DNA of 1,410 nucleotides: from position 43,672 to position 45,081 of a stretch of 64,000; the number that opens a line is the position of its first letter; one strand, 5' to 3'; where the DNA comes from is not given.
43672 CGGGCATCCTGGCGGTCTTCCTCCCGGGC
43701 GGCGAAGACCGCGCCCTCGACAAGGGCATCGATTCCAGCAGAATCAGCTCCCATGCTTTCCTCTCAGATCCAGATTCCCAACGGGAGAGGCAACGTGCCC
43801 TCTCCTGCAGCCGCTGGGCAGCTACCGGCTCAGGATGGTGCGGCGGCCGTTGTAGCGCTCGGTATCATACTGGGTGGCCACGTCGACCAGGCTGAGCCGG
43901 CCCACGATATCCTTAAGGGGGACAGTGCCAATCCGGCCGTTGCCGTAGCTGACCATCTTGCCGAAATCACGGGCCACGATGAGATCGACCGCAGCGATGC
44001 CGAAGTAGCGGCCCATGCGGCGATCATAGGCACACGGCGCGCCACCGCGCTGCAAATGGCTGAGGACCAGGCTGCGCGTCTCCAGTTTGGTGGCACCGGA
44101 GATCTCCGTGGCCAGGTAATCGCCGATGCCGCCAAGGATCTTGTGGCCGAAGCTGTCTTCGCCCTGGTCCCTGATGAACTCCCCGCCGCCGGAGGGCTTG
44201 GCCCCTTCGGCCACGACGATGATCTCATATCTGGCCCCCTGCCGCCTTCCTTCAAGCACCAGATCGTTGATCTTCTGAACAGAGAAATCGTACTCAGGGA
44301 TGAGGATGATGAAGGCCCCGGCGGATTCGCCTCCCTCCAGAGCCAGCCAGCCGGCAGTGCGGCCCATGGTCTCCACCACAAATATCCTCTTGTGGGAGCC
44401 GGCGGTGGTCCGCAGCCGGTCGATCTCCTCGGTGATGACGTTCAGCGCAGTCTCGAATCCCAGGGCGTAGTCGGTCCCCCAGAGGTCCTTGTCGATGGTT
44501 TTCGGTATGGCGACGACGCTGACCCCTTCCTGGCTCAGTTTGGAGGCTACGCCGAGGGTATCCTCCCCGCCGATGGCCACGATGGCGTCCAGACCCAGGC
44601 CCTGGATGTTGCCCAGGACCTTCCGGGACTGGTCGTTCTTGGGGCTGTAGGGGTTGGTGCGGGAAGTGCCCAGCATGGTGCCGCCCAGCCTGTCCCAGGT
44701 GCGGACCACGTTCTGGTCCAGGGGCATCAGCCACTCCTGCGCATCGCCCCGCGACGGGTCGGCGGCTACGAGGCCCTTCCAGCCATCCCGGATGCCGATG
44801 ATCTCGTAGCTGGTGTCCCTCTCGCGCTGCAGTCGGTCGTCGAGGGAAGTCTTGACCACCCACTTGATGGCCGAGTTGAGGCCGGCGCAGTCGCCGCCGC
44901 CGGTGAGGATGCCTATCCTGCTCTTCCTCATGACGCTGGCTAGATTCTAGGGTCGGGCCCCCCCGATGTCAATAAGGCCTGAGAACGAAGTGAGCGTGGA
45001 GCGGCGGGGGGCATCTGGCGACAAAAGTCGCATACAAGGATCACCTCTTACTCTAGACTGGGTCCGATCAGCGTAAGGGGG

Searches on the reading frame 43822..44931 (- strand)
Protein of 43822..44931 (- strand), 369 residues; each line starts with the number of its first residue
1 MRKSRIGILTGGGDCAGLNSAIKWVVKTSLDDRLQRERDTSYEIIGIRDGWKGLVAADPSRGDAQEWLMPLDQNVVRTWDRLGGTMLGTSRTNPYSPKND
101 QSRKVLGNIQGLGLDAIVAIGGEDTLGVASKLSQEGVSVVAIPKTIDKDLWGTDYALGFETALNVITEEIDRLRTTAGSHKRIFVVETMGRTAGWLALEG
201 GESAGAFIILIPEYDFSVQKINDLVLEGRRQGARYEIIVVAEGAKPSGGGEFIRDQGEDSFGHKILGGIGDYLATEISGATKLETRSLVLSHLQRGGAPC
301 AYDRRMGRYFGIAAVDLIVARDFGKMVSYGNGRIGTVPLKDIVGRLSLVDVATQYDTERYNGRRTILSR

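Call 52: search_protein_families(library=ncbifam, proteins=[window:43822-44931:-], max_evalue=1e-10)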
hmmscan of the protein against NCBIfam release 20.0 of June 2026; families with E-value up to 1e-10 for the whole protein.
window:43822-44931:- (369 aa): 11 families
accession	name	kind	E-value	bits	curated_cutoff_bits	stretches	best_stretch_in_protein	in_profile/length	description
TIGR02483.1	PFK_mixed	subfamily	1.4e-113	379.3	430.55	1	5-342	1-324/325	phosphofructokinase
NF002872.1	PRK03202.1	subfamily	7.6e-97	324.2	253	1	5-352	2-313/323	ATP-dependent 6-phosphofructokinase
NF010674.0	PRK14071.1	equivalog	3.3e-88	296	544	1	3-352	4-344/360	ATP-dependent 6-phosphofructokinase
TIGR02482.1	PFKA_ATP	equivalog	9.2e-74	248.2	371.35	1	5-342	1-300/301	6-phosphofructokinase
TIGR02478.1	6PF1K_euk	equivalog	2.8e-49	168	708.4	2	137-349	141-343/744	6-phosphofructokinase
NF041103.1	PFKA_PPi_Ttgales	equivalog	2.1e-42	145.6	550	1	6-344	1-348/407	diphosphate--fructose-6-phosphate 1-phosphotransferase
NF010675.0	PRK14072.1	subfamily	5.7e-39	134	273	1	4-330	4-336/416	diphosphate--fructose-6-phosphate 1-phosphotransferase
NF005301.0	PRK06830.1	equivalog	2.4e-37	128.5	400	1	3-354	81-427/445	ATP-dependent 6-phosphofructokinase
NF005482.0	PRK07085.1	subfamily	7.6e-21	74.2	446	1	4-243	74-314/558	diphosphate--fructose-6-phosphate 1-phosphotransferase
TIGR02477.1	PFKA_PPi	equivalog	2e-19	69.5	587.95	1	3-243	67-308/539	diphosphate--fructose-6-phosphate 1-phosphotransferase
NF005121.0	PRK06555.1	equivalog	4.9e-12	45.3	395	1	1-199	1-205/404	pyrophosphate--fructose-6-phosphate 1-phosphotransferase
